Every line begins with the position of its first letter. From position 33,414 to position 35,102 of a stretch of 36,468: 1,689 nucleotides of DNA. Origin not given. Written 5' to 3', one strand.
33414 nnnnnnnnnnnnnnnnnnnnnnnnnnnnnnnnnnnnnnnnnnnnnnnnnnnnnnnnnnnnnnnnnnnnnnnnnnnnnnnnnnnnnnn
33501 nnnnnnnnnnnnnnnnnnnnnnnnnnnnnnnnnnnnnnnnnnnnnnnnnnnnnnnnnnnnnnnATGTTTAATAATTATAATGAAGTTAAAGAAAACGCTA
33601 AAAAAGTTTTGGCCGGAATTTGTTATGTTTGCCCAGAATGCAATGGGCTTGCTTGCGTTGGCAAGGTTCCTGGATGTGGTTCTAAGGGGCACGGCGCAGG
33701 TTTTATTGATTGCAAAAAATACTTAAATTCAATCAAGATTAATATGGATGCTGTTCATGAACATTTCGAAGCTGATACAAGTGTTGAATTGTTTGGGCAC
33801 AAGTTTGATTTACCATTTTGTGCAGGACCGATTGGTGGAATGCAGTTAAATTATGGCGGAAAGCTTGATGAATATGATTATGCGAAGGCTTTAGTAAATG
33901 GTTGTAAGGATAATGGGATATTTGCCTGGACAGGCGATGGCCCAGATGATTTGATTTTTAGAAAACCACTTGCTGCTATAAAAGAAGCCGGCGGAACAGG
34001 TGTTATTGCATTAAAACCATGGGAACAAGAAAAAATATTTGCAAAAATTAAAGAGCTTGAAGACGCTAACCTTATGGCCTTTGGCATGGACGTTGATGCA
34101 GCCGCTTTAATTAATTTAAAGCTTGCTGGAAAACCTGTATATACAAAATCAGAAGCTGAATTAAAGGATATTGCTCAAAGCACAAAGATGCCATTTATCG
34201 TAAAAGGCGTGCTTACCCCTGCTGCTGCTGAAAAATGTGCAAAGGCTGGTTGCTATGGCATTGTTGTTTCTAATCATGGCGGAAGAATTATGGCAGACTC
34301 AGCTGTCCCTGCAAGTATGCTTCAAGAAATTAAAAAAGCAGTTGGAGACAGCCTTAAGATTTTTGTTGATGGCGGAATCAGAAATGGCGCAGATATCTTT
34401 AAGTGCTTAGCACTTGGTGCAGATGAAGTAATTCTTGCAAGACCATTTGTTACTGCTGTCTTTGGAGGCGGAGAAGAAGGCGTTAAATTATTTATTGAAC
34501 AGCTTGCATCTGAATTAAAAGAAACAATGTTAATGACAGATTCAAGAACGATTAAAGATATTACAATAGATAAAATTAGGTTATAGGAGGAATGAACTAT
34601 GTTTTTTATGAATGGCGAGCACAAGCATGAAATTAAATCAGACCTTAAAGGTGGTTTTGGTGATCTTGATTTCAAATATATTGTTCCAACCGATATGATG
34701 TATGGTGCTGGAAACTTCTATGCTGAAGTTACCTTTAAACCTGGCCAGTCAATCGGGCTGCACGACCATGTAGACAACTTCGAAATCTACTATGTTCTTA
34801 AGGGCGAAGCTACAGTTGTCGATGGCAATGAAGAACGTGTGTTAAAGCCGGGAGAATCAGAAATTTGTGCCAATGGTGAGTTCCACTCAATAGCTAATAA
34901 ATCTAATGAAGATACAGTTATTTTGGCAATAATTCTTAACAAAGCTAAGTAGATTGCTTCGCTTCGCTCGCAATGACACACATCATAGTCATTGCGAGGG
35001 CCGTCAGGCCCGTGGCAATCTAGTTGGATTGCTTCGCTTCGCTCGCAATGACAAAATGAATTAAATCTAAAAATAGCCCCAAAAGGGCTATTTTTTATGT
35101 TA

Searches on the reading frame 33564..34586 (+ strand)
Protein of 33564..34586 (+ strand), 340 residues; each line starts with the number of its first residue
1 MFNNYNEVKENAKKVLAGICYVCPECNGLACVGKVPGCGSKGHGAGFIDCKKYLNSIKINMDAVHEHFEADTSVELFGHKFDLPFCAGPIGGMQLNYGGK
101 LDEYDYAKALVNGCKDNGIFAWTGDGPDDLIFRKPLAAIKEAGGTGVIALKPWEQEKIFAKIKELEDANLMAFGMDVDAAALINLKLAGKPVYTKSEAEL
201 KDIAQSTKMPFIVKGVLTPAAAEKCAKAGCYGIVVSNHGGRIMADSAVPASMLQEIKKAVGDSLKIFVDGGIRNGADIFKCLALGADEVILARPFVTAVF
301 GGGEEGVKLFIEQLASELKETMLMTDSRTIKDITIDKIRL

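Call 27: search_protein_families(library=ncbifam, proteins=[window:33564-34586:+])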
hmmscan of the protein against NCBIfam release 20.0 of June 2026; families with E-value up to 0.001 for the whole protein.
window:33564-34586:+ (340 aa): 9 families
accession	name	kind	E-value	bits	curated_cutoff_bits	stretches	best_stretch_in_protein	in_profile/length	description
NF008398.0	PRK11197.1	subfamily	3.8e-34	118.1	376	1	200-337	237-374/381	L-lactate dehydrogenase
NF033901.1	L_lactate_LldD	exception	1.4e-29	103.3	550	1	199-337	236-374/377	FMN-dependent L-lactate dehydrogenase LldD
TIGR02708.1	L_lactate_ox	equivalog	2.1e-27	96.1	645.5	1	197-334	217-354/367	L-lactate oxidase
TIGR03966.1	actino_HemFlav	equivalog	2.1e-25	89.2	470.85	1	200-338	239-377/385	pre-mycofactocin synthase MftD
TIGR02151.1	IPP_isom_2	equivalog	3.3e-18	65.7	281.3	1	252-334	249-330/338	type 2 isopentenyl-diphosphate Delta-isomerase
TIGR01304.1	IMP_DH_rel_2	equivalog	2.3e-09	37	342.1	1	134-299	120-290/365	GuaB3 family IMP dehydrogenase-related protein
NF003198.0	PRK04169.1-2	subfamily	6.1e-06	25.5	247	1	244-290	180-224/249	geranylgeranylglyceryl/heptaprenylglyceryl phosphate synthase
TIGR01302.1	IMP_dehydrog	equivalog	3.6e-05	22.8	481.5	1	202-292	258-356/450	IMP dehydrogenase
NF002702.0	PRK02506.1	equivalog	0.00057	19.1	301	0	253-333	233-305/313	dihydroorotate oxidase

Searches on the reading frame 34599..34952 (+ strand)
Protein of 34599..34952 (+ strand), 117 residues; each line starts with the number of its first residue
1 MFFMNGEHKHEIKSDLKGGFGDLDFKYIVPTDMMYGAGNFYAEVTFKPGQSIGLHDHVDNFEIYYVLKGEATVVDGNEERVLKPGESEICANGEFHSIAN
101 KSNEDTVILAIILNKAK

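Call 27: search_protein_families(library=ncbifam, proteins=[window:34599-34952:+])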
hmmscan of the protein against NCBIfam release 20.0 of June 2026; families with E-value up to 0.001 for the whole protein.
window:34599-34952:+ (117 aa): 2 families
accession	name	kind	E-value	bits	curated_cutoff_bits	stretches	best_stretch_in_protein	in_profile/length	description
TIGR01479.1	GMP_PMI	equivalog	2.6e-06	26.5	372.95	1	42-103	378-439/467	mannose-1-phosphate guanylyltransferase/mannose-6-phosphate isomerase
NF050094.1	BetDgalsidMYCTU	equivalog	2.9e-06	27.5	175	1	45-112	42-108/113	beta-D-galactosidase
